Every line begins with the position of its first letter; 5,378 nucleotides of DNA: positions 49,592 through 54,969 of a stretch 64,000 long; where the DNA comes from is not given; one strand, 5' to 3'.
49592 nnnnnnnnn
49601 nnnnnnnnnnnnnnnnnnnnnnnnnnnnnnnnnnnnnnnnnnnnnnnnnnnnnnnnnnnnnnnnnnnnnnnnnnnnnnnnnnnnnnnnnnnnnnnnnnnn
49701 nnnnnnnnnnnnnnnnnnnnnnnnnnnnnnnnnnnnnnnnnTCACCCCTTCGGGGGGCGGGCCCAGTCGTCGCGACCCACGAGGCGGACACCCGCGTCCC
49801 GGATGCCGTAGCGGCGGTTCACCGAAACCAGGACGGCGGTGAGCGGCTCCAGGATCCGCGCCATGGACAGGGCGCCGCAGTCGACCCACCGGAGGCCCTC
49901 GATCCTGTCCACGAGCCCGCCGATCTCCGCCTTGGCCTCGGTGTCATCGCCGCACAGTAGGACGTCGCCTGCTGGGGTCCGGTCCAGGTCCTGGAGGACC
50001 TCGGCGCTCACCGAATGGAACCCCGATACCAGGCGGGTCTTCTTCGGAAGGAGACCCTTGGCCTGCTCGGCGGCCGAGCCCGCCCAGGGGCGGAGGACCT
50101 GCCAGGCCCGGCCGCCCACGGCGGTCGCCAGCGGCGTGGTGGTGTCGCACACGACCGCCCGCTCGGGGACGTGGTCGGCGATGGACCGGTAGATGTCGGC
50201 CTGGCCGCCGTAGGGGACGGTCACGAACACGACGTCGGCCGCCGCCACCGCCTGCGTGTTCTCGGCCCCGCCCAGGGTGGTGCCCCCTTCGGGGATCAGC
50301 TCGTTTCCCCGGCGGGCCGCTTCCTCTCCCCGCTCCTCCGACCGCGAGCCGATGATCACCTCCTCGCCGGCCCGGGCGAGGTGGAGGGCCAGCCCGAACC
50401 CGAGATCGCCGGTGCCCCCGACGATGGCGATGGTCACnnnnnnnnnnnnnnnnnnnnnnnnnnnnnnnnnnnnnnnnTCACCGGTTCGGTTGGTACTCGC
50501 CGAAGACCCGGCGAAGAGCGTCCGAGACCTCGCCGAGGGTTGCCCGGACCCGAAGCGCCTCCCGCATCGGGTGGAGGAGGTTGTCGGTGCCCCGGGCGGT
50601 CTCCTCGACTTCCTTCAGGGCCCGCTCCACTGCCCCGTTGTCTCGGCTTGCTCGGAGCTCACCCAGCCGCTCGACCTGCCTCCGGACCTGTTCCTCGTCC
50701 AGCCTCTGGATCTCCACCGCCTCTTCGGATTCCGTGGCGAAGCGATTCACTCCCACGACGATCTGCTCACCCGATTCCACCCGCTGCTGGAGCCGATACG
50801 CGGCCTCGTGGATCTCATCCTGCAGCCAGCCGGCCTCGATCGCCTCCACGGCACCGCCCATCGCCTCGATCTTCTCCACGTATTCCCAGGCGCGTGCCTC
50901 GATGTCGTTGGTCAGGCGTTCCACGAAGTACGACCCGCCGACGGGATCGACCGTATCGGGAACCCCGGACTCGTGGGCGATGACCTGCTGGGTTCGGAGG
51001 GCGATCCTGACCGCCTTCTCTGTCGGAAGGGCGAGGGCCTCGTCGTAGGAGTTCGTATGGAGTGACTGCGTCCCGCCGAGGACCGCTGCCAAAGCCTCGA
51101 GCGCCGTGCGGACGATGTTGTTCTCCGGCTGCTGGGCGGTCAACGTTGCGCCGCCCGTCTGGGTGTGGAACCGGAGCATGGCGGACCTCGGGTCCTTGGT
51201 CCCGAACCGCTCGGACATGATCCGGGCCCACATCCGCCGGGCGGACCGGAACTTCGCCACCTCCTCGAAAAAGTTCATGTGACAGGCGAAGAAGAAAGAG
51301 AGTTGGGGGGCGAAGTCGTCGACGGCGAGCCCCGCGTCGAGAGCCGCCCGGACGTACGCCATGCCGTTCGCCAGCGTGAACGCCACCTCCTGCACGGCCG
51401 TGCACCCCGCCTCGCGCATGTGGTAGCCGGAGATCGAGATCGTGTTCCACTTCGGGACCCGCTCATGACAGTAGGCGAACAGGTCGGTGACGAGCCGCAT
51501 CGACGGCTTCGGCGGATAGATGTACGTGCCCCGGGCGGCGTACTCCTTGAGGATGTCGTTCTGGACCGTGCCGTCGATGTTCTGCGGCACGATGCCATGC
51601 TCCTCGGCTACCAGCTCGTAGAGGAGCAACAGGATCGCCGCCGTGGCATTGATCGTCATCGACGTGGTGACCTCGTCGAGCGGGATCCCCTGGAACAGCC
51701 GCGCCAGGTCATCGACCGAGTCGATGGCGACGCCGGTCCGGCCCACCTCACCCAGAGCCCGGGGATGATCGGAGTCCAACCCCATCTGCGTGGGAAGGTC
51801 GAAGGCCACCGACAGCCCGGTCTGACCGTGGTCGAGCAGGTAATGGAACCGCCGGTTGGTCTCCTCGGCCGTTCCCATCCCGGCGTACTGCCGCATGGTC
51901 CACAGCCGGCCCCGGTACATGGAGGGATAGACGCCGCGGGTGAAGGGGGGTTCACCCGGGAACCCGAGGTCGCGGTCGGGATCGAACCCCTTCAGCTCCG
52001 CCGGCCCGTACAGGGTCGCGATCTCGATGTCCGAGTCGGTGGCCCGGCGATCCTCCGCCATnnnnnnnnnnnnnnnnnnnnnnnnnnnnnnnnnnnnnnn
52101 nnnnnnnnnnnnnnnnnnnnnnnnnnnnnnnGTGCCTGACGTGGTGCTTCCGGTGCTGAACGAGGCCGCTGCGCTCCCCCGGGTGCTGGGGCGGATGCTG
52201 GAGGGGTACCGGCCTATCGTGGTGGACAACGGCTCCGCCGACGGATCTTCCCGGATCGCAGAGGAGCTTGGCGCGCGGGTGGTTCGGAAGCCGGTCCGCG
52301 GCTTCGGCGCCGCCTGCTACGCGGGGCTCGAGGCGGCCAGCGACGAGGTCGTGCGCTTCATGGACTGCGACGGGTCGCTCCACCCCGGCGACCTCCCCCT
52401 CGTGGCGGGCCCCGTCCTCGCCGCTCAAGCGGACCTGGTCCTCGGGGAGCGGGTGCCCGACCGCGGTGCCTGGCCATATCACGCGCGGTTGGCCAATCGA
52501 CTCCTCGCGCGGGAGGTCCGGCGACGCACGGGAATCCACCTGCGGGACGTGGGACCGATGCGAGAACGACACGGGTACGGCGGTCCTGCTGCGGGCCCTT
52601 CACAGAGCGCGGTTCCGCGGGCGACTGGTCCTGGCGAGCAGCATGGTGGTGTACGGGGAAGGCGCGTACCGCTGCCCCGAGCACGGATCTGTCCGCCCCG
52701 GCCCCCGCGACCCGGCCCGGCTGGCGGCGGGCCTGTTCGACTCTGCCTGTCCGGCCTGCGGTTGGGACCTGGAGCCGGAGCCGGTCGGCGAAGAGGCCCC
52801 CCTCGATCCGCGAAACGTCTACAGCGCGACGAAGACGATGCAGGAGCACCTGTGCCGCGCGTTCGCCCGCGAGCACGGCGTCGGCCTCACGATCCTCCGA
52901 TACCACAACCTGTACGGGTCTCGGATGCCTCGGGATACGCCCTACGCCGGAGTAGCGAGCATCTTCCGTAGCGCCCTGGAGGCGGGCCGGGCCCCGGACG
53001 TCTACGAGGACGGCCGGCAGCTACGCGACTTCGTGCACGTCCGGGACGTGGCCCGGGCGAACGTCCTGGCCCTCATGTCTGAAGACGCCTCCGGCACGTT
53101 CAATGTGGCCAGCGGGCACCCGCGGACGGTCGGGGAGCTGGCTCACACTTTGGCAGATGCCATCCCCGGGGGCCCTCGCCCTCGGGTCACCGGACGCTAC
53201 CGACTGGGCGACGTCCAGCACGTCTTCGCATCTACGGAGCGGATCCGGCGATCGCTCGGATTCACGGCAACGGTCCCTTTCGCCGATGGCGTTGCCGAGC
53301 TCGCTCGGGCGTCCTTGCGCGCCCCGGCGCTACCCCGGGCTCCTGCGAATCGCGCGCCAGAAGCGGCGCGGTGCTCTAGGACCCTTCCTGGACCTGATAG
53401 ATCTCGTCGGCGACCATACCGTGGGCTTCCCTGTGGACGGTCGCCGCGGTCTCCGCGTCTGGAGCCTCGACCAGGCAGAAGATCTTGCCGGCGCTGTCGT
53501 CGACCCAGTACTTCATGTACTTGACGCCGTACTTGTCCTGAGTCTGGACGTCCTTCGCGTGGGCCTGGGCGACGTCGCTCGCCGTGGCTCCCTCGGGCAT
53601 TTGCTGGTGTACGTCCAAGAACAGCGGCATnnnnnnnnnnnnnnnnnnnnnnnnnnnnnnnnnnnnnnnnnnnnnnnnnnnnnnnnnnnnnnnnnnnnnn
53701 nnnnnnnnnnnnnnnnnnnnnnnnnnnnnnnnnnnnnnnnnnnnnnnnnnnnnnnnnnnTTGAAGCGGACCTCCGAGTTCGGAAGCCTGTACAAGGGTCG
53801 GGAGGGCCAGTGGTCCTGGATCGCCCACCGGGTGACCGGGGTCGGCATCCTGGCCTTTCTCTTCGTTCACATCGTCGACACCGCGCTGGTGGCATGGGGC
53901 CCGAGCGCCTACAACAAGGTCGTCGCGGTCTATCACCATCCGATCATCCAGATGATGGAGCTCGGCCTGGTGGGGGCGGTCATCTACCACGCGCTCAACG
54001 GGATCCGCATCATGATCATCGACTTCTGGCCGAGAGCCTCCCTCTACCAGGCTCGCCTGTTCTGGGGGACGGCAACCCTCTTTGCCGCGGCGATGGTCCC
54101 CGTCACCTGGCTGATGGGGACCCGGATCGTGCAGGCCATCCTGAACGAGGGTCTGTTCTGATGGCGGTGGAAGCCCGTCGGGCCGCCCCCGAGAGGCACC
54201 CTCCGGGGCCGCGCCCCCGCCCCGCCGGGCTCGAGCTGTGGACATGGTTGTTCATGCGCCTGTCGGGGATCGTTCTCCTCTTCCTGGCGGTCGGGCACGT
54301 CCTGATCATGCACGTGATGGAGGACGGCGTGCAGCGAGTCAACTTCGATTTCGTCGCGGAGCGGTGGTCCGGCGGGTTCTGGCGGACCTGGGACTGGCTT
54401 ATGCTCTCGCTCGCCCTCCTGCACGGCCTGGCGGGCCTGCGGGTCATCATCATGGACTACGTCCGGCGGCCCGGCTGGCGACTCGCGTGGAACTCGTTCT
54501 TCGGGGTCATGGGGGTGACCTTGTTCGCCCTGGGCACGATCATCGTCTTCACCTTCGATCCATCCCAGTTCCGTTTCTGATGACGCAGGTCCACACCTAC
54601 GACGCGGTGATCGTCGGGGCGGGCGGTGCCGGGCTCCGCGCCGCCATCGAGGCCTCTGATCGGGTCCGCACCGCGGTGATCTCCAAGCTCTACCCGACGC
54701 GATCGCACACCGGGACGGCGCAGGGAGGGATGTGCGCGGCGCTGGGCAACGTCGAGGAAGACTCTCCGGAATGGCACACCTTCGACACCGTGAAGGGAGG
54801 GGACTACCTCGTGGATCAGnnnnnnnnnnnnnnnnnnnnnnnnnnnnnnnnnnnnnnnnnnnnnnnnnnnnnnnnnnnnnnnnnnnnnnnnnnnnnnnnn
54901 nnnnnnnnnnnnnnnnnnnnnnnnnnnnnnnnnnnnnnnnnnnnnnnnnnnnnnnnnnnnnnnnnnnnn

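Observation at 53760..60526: A fumarate reductase cassette (frdA-frdBC-frdD) nested between sdhCDA and sdhB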

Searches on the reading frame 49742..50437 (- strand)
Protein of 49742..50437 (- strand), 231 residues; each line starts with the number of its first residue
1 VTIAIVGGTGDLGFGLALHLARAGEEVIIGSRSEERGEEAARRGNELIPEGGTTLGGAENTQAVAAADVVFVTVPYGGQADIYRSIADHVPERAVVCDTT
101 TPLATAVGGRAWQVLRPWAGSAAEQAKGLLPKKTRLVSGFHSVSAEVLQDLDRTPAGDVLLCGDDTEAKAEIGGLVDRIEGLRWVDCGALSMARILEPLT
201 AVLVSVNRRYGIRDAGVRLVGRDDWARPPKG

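Call 43: search_protein_families(library=pfam, proteins=[window:49742-50437:-], max_evalue=0.001)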
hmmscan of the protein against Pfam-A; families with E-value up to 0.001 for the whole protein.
window:49742-50437:- (231 aa): 5 families
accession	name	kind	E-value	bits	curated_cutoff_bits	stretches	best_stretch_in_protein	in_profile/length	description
PF03807.23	F420_oxidored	-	5.7e-14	52.9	21.6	1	2-100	1-92/94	NADP oxidoreductase coenzyme F420-dependent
PF03446.21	NAD_binding_2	-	5.9e-07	30.1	21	1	3-104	2-97/161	NAD binding domain of 6-phosphogluconate dehydrogenase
PF02558.23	ApbA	-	1e-05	25.6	22.2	1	6-97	3-97/150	Ketopantoate reductase PanE/ApbA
PF07991.19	KARI_N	-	0.00017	21.7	20.6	1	2-95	6-90/165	Acetohydroxy acid isomeroreductase, NADPH-binding domain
PF02153.23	PDH_N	-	0.00018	21.5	26.5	1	17-100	2-79/154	Prephenate dehydrogenase, nucleotide-binding domain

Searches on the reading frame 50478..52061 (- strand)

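Call 43: search_protein_families(library=pfam, proteins=[window:50478-52061:-], max_evalue=0.001)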
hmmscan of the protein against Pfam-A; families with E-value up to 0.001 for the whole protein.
window:50478-52061:- (527 aa): 1 family
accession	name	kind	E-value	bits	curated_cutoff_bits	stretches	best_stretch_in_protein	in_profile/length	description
PF01642.28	MM_CoA_mutase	-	1.9e-231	769.5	22.1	1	8-521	2-512/512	Methylmalonyl-CoA mutase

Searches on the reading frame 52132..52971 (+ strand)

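Call 43: search_protein_families(library=pfam, proteins=[window:52132-52971:+], max_evalue=0.001)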
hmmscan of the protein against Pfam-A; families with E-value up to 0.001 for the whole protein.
window:52132-52971:+ (279 aa): 1 family
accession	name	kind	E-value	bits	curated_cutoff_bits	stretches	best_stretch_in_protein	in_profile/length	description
PF00535.33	Glycos_transf_2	-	7.9e-20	71.9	23.3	1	4-115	2-123/168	Glycosyl transferase family 2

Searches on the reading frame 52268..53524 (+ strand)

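Call 43: search_protein_families(library=pfam, proteins=[window:52268-53524:+], max_evalue=0.001)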
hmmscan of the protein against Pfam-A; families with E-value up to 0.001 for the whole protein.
window:52268-53524:+ (418 aa): 2 families
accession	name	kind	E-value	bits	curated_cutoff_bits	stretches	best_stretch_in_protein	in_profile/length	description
PF01370.27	Epimerase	-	4.2e-28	98.8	20.9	1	165-281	120-240/240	NAD dependent epimerase/dehydratase family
PF16363.11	GDP_Man_Dehyd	-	3.5e-21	76.4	27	1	170-344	138-331/332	GDP-mannose 4,6 dehydratase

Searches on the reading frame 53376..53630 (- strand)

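Call 43: search_protein_families(library=pfam, proteins=[window:53376-53630:-], max_evalue=0.001)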
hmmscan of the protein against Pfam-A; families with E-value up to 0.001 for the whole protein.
window:53376-53630:- (84 aa): 2 families
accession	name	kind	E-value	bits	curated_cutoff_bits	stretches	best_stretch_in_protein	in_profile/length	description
PF14026.12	SCO4226-like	-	2.2e-22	79.4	28.5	1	4-80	1-76/76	Nickel responsive protein SCO4226-like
PF11746.14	DUF3303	-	1.4e-05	25.5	21.2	1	4-65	3-63/92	Domain of unknown function (DUF3303)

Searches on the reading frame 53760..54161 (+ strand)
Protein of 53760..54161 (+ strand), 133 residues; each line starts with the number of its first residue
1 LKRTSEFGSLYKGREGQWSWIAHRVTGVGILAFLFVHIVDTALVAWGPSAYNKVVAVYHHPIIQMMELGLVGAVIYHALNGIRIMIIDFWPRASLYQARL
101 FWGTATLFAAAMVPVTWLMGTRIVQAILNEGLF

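Call 3: search_protein_families(library=pfam, proteins=[window:53760-54161:+])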
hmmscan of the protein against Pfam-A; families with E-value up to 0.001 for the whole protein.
window:53760-54161:+ (133 aa): 1 family
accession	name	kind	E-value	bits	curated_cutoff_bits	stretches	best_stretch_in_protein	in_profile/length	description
PF01127.27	Sdh_cyt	-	2.6e-18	66.7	25.8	1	9-109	12-118/122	Succinate dehydrogenase/Fumarate reductase transmembrane subunit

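Call 4: search_protein_families(library=ncbifam, proteins=[window:53760-54161:+])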
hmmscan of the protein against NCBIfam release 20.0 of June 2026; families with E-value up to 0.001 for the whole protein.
window:53760-54161:+ (133 aa): 4 families
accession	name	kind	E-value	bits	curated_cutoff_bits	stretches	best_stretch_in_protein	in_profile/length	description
TIGR02970.1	succ_dehyd_cytB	equivalog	7.6e-21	74.6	52.3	1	10-111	11-113/120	succinate dehydrogenase, cytochrome b556 subunit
TIGR02968.1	succ_dehyd_anc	equivalog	6.7e-07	29.5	41.8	1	14-113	2-99/105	succinate dehydrogenase, hydrophobic membrane anchor protein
TIGR02046.1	sdhC_b558_fam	subfamily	6.3e-05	22.7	96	1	23-98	9-87/212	succinate dehydrogenase (or fumarate reductase) cytochrome b subunit, b558 family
NF007021.0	PRK09487.1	equivalog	0.00084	19.5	180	1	21-89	28-96/129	succinate dehydrogenase cytochrome b556 subunit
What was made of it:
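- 53760..54161 (+): sdhC, cytochrome b membrane subunit (133 aa, TTG start). Pfam Sdh_cyt and TIGR02970, 74.6 bits, above cut-off (calls 3, 4).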

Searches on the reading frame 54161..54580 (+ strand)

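Call 3: search_protein_families(library=pfam, proteins=[window:54161-54580:+])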
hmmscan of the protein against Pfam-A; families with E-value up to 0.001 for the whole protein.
window:54161-54580:+ (139 aa): 1 family
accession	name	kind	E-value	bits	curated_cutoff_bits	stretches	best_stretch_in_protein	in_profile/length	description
PF01127.27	Sdh_cyt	-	1.7e-11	44.7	25.8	1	24-108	18-106/122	Succinate dehydrogenase/Fumarate reductase transmembrane subunit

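Call 4: search_protein_families(library=ncbifam, proteins=[window:54161-54580:+])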
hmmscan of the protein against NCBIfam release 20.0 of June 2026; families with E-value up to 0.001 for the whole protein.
window:54161-54580:+ (139 aa): 2 families
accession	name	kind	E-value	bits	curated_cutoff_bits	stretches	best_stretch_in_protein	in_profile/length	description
TIGR02968.1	succ_dehyd_anc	equivalog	1.6e-09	37.9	41.8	1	28-130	7-105/105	succinate dehydrogenase, hydrophobic membrane anchor protein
TIGR02970.1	succ_dehyd_cytB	equivalog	5.6e-07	29.8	52.3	1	25-121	17-111/120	succinate dehydrogenase, cytochrome b556 subunit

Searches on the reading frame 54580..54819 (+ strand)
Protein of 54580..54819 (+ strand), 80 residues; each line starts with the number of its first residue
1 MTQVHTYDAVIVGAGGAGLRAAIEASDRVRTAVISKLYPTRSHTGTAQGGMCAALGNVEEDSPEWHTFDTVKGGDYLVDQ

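Call 59: search_solved_structures(query=window:54580-54819:+, max_evalue=0.00001, show_alignments=5)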
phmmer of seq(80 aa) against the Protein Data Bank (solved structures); distinct sequences matched with E-value up to 0.00001: 45.
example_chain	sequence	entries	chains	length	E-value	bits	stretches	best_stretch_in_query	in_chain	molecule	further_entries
6lum_A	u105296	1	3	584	3.2e-39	135.4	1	1-80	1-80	Succinate dehydrogenase subunit A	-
8gs8_A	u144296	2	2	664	6e-26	93.2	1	5-80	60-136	Succinate dehydrogenase [ubiquinone] flavoprotein subunit, mitochondrial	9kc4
1nek_A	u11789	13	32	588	8.2e-26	92.8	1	4-80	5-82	Succinate dehydrogenase flavoprotein subunit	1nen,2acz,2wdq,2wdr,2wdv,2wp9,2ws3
8dye_A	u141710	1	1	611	1e-25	92.5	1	5-80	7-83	Succinate dehydrogenase [ubiquinone] flavoprotein subunit, mitochondrial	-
8b6g_CA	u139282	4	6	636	1.1e-25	92.4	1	5-80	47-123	Succinate dehydrogenase [ubiquinone] flavoprotein subunit, mitochondrial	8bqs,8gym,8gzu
6vax_A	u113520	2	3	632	1.1e-25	92.4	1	5-80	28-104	Succinate dehydrogenase [ubiquinone] flavoprotein subunit, mitochondrial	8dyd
1zoy_A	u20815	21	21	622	2e-25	91.6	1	5-80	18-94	FAD-binding protein | Succinate dehydrogenase [ubiquinone] flavoprotein subunit, mitochondrial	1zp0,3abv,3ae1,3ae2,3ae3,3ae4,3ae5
4ytp_A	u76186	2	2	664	2.1e-25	91.5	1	5-80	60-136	Succinate dehydrogenase [ubiquinone] flavoprotein subunit, mitochondrial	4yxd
1yq3_A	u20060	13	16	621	4.3e-25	90.5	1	5-80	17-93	Succinate dehydrogenase flavoprotein subunit | Succinate dehydrogenase [ubiquinone] flavoprotein subunit, mitochondrial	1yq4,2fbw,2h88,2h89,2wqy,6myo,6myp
9kps_A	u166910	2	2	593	6e-25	90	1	5-80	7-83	Succinate dehydrogenase [ubiquinone] flavoprotein subunit, mitochondrial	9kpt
9kq3_A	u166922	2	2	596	6.1e-25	90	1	5-80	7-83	Succinate dehydrogenase [ubiquinone] flavoprotein subunit, mitochondrial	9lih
9lig_A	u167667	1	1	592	6.6e-25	89.9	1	5-80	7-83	Succinate dehydrogenase [ubiquinone] flavoprotein subunit, mitochondrial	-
9qdl_A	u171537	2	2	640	6.8e-25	89.9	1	5-80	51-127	Succinate dehydrogenase [ubiquinone] flavoprotein subunit, mitochondrial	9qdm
9fq7_2M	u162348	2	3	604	2.3e-24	88.2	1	4-80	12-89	Succinate dehydrogenase [ubiquinone] flavoprotein subunit, mitochondrial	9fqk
9fzl_2M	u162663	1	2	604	2.3e-24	88.2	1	4-80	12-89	Succinate dehydrogenase [ubiquinone] flavoprotein subunit, mitochondrial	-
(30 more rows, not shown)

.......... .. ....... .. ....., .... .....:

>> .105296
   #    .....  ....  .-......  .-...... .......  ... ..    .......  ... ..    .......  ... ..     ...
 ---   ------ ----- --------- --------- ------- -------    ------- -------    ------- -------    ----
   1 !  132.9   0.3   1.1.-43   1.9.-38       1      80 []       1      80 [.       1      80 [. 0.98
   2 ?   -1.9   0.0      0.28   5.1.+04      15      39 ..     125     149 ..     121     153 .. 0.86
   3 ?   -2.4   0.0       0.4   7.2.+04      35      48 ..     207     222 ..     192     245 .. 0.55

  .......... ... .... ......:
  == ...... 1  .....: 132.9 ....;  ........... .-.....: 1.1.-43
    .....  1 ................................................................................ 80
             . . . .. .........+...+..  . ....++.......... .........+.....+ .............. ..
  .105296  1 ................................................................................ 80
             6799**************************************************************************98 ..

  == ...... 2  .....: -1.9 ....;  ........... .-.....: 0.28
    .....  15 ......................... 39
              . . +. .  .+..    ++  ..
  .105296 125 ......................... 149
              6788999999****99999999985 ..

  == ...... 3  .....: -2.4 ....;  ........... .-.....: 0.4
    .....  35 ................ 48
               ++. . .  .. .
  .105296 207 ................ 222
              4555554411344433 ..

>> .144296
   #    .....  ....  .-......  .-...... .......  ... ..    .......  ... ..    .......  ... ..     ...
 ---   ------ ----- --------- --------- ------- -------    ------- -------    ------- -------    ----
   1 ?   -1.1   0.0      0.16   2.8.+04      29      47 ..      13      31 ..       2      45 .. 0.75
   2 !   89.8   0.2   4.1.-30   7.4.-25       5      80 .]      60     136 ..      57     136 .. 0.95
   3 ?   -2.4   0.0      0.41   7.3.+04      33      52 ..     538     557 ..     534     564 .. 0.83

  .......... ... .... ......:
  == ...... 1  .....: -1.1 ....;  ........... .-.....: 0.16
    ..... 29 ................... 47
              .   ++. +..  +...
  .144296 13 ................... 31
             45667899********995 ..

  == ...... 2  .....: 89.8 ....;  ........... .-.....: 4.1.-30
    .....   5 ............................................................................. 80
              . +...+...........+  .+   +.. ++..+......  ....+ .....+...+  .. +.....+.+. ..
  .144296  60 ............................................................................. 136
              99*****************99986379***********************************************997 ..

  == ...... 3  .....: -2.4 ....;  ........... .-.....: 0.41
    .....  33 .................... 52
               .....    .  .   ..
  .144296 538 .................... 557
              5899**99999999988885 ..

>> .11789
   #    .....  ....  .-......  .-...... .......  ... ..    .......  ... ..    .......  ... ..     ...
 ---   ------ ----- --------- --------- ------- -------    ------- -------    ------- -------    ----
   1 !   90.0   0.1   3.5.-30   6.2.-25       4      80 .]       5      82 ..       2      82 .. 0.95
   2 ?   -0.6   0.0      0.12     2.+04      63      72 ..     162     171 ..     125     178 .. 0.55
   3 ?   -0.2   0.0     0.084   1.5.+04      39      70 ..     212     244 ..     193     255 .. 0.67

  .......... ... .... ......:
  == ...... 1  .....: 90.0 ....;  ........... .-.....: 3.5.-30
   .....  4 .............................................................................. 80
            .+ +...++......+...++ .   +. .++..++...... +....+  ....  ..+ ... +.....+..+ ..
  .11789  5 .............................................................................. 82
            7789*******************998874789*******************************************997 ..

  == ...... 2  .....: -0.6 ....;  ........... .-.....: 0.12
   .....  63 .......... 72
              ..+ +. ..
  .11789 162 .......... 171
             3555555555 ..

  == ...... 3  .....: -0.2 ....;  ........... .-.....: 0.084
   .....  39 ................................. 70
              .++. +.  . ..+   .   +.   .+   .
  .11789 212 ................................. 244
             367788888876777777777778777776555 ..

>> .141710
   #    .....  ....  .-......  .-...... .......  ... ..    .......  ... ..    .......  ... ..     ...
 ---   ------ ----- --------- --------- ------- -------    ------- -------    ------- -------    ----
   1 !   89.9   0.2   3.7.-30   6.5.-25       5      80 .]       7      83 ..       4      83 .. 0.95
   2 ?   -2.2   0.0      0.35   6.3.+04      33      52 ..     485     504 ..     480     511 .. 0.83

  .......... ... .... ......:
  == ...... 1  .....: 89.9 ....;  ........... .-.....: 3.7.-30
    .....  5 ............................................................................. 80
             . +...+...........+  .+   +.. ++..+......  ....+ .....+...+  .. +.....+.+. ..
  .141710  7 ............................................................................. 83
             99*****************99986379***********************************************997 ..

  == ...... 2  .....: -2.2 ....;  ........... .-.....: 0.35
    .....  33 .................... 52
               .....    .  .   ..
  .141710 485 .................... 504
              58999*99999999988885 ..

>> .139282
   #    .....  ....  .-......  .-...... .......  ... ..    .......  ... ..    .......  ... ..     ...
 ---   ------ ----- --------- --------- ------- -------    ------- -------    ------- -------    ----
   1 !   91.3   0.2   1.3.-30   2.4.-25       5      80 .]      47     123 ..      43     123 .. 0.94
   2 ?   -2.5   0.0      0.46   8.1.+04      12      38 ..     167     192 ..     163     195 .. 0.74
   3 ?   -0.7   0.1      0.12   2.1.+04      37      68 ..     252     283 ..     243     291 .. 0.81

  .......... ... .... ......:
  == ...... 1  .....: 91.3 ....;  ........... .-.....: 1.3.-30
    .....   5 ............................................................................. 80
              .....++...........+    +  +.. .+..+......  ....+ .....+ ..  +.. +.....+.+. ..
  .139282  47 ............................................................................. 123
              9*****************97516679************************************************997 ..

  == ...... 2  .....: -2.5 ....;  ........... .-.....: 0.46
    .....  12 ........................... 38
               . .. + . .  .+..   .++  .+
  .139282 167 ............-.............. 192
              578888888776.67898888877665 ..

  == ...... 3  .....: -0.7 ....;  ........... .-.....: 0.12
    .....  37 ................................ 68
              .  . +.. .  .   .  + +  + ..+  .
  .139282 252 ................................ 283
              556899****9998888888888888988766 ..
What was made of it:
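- On Type C succinate:quinone oxidoreductase (SdhCDAB, Sdh2-like): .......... aligns with E. coli SdhA, M. smegmatis Sdh2 and mitochondrial SDHA (call 59).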
